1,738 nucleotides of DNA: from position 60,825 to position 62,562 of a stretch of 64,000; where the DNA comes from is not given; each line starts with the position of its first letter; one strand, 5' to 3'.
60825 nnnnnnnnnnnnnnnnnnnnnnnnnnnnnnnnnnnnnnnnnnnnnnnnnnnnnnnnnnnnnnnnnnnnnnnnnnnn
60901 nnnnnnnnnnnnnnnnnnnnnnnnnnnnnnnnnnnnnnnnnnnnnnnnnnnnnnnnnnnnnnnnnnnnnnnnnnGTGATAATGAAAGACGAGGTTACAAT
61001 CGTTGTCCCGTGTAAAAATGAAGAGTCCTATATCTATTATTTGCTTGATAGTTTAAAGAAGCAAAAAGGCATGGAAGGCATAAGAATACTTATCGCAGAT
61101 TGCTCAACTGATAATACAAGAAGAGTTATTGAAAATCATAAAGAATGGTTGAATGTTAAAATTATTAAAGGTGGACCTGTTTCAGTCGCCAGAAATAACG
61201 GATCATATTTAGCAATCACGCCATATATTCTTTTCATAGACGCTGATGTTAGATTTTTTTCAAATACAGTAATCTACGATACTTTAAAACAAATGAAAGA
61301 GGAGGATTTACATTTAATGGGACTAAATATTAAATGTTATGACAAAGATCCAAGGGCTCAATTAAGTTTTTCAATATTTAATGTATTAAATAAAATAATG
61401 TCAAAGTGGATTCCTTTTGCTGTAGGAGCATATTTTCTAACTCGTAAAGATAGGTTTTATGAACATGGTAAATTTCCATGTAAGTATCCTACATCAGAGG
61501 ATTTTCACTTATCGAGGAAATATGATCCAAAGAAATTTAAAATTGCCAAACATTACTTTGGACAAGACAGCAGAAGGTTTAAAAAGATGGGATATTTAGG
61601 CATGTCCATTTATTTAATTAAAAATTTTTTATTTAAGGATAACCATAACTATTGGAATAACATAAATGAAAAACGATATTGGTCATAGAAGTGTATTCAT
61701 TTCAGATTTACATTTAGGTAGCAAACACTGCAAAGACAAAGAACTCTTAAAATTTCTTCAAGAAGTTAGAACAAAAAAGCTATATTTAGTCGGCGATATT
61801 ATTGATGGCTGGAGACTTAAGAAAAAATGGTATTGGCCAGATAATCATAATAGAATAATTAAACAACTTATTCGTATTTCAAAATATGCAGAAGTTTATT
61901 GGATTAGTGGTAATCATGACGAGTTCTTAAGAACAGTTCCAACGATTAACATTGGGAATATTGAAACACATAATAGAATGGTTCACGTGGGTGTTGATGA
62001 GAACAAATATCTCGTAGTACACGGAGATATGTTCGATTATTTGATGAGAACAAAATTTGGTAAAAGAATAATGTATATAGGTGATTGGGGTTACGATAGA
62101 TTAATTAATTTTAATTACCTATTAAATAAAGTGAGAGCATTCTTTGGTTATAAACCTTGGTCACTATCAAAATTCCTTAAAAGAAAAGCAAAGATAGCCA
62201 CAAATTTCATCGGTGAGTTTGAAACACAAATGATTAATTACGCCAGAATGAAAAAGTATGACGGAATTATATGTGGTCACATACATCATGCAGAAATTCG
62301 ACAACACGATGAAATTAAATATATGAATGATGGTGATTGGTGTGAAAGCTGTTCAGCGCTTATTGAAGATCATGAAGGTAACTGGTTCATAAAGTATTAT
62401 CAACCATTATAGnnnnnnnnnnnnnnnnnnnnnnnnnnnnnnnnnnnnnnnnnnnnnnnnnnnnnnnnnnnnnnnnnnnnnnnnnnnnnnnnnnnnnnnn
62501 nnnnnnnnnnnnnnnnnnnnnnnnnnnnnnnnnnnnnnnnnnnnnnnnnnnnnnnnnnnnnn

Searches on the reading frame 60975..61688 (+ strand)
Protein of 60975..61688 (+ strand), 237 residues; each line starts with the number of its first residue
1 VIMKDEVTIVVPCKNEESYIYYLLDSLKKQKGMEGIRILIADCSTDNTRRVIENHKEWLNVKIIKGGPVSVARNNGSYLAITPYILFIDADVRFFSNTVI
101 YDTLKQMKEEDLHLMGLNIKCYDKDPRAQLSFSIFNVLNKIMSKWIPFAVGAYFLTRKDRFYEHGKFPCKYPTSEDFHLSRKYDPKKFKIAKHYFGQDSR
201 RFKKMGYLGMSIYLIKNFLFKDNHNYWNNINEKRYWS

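Call 7: search_protein_families(library=pfam, proteins=[window:60975-61688:+], max_evalue=0.01)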
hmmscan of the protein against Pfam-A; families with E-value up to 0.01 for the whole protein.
window:60975-61688:+ (237 aa): 2 families
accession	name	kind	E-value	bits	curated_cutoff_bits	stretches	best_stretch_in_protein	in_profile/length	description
PF00535.33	Glycos_transf_2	-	7.6e-18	65.4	23.3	1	8-161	1-164/168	Glycosyl transferase family 2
PF10111.15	Glyco_tranf_2_2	-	2.3e-05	24.4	27.3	1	8-178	1-194/276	Glycosyltransferase like family 2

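Call 8: search_protein_families(library=ncbifam, proteins=[window:60975-61688:+], max_evalue=0.01)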
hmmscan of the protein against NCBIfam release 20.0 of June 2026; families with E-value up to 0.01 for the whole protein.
window:60975-61688:+ (237 aa): 11 families
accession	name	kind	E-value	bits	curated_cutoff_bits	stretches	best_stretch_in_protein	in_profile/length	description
TIGR04283.1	glyco_like_mftF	equivalog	5.7e-15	55.5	182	1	8-211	2-198/221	TIGR04283 family arsenosugar biosynthesis glycosyltransferase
NF007482.0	PRK10073.1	equivalog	3.6e-13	49.2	423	1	4-120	5-123/334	glycosyltransferase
NF047683.1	TeichurnBiosyTuaG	equivalog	2.3e-09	37.3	400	1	3-111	4-115/252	teichuronic acid biosynthesis protein TuaG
TIGR03965.1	mycofact_glyco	equivalog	1e-08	34.5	280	1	5-93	74-166/467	mycofactocin biosynthesis glycosyltransferase MftF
TIGR03937.1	PgaC_IcaA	equivalog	1.5e-06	27.5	422.3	1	5-107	45-150/407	poly-beta-1,6-N-acetyl-D-glucosamine synthase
NF041875.1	EPS_EpsD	equivalog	1.1e-05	25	370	1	7-97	1-95/325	exopolysaccharide biosynthesis glycosyltransferase EpsD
TIGR04182.1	glyco_TIGR04182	equivalog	2e-05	24.1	325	1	6-128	1-119/293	S-layer glycoprotein N-glycosyltransferase AglJ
NF038302.1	EPS_HpsE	equivalog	2.4e-05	23.5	300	1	6-92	2-97/307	hormogonium polysaccharide biosynthesis glycosyltransferase HpsE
TIGR03469.1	HpnB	hypoth_equivalog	0.00016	20.8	379.25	1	6-120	45-173/386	hopene-associated glycosyltransferase HpnB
TIGR04440.1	glyco_TIGR04440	domain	0.0013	18.6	70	1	7-58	2-52/215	TIGR00180 family glycosyltransferase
NF045692.1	OglycostaseCruG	equivalog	0.0016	17.4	600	1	6-69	42-106/386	2'-O-glycosyltransferase CruG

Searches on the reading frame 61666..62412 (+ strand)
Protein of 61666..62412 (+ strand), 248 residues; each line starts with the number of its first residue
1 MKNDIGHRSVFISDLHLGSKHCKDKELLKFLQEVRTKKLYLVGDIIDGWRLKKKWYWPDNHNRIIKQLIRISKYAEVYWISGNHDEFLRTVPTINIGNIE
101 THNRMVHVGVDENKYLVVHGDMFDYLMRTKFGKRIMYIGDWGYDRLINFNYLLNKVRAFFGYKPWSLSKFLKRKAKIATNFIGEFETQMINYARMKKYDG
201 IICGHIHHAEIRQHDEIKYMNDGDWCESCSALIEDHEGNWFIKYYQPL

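Call 7: search_protein_families(library=pfam, proteins=[window:61666-62412:+], max_evalue=0.01)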
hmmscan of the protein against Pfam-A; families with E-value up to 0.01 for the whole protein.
window:61666-62412:+ (248 aa): 2 families
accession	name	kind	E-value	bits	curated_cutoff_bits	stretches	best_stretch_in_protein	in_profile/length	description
PF00149.33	Metallophos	-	3.4e-12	47.7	21.5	1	9-208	3-190/191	Calcineurin-like phosphoesterase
PF12850.12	Metallophos_2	-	1.4e-11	45.1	27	2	10-124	4-91/154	Calcineurin-like phosphoesterase superfamily domain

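Call 8: search_protein_families(library=ncbifam, proteins=[window:61666-62412:+], max_evalue=0.01)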
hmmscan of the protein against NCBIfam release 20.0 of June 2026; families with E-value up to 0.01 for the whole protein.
window:61666-62412:+ (248 aa): 9 families
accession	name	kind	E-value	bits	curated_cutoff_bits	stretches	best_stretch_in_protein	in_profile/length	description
NF003743.0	PRK05340.1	equivalog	9.7e-12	44.6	134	1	9-233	4-228/242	UDP-2,3-diacylglucosamine diphosphatase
TIGR01854.1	lipid_A_lpxH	equivalog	1.2e-08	34.5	190.35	1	10-237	2-229/231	UDP-2,3-diacylglucosamine diphosphatase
TIGR00040.1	yfcE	subfamily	3.2e-07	30.6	56.25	0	10-101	4-78/158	YfcE family phosphodiesterase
NF003118.0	PRK04036.1-3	equivalog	2e-06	27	445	1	8-49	227-276/481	DNA-directed DNA polymerase II small subunit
TIGR03729.1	acc_ester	subfamily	5.2e-06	26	148.25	1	11-127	4-116/239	putative phosphoesterase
TIGR04123.1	P_estr_lig_assc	hypoth_equivalog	5.7e-06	25.9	150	1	26-89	55-112/207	ligase-associated DNA damage response endonuclease PdeM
NF006988.0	PRK09453.1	equivalog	2.4e-05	24.2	117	0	191-224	112-145/183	phosphodiesterase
NF003120.0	PRK04036.1-5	equivalog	0.0011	17.5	671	0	4-34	283-313/547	DNA-directed DNA polymerase II small subunit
TIGR00024.1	SbcD_rel_arch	hypoth_equivalog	0.0018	18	115.2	1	8-122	16-125/224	putative phosphoesterase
